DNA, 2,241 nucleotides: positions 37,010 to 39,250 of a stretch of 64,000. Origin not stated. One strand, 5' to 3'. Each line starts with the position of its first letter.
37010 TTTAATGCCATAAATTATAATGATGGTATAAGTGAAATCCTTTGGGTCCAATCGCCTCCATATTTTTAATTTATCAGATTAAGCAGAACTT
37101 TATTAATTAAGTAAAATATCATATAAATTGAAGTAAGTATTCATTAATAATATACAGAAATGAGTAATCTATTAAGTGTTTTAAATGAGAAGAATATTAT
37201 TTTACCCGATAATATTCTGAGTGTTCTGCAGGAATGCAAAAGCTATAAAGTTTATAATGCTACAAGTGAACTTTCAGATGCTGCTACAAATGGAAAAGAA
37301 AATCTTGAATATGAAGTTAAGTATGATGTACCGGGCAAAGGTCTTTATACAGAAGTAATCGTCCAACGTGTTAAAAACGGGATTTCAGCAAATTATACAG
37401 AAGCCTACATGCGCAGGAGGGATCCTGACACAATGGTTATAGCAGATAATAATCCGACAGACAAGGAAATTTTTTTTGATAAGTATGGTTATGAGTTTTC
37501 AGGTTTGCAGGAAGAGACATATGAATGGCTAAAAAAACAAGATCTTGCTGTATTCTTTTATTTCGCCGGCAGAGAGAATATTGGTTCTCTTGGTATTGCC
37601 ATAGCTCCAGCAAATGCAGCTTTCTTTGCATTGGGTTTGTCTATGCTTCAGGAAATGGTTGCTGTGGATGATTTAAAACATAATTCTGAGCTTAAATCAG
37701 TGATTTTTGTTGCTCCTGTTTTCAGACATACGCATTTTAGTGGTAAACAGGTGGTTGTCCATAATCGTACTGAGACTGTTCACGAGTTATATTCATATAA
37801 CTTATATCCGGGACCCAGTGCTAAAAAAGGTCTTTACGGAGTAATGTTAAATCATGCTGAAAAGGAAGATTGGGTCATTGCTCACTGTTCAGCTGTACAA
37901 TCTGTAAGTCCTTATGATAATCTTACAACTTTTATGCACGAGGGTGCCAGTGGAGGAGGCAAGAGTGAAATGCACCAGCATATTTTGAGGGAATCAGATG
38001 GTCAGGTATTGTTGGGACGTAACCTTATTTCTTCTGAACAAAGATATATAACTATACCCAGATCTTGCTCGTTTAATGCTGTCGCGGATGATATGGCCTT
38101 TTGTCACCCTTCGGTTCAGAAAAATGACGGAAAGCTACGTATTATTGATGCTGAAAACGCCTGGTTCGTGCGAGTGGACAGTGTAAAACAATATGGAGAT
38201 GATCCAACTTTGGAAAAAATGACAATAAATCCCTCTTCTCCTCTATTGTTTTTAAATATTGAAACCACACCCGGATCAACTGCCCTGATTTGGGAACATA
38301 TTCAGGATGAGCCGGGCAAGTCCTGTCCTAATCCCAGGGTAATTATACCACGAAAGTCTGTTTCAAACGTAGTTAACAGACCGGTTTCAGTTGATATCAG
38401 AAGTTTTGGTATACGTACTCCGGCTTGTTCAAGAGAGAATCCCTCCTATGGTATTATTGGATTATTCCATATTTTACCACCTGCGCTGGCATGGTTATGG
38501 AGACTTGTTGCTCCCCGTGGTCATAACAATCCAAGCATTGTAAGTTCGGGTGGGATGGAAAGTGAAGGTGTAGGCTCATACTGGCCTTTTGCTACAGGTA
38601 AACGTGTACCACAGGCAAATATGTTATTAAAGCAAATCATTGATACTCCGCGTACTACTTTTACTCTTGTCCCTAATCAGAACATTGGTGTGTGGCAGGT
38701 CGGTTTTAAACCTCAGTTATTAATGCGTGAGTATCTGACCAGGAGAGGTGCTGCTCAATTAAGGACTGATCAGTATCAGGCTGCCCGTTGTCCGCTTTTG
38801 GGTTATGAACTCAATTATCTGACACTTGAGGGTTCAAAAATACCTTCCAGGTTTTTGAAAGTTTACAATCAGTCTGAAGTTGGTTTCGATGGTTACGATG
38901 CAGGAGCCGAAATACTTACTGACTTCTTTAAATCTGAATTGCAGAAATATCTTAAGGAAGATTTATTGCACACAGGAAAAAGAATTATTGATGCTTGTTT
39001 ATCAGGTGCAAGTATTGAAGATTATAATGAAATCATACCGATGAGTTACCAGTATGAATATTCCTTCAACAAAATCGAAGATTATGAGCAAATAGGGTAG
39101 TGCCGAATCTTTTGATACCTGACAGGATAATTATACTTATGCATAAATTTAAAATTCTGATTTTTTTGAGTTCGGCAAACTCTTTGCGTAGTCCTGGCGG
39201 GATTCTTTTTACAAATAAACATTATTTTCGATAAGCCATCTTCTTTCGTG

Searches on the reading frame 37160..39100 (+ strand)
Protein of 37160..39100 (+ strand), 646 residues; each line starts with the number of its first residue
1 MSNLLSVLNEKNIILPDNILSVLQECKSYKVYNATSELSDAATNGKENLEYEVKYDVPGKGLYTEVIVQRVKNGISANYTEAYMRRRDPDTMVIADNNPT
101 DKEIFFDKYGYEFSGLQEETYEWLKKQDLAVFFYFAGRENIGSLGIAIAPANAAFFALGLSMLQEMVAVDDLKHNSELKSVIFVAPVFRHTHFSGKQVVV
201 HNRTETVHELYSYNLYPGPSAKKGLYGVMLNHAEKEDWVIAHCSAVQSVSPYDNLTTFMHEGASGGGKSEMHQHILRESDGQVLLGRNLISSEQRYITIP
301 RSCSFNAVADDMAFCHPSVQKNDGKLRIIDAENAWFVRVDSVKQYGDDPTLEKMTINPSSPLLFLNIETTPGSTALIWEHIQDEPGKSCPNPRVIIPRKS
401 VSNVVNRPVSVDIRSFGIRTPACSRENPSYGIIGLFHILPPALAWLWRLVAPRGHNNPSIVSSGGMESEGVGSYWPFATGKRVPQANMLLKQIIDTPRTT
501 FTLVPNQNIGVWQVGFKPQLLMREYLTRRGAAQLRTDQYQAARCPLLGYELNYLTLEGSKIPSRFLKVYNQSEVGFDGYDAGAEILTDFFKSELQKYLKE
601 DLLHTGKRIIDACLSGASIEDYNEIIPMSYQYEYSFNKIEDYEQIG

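Call 6: search_protein_families(library=pfam, proteins=[window:37160-39100:+])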
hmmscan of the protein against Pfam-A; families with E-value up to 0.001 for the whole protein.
window:37160-39100:+ (646 aa): 1 family
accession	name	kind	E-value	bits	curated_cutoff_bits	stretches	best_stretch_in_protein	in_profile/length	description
PF16260.11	DUF4914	-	5.5e-287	953.3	25.7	1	15-626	1-612/612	Domain of unknown function (DUF4914)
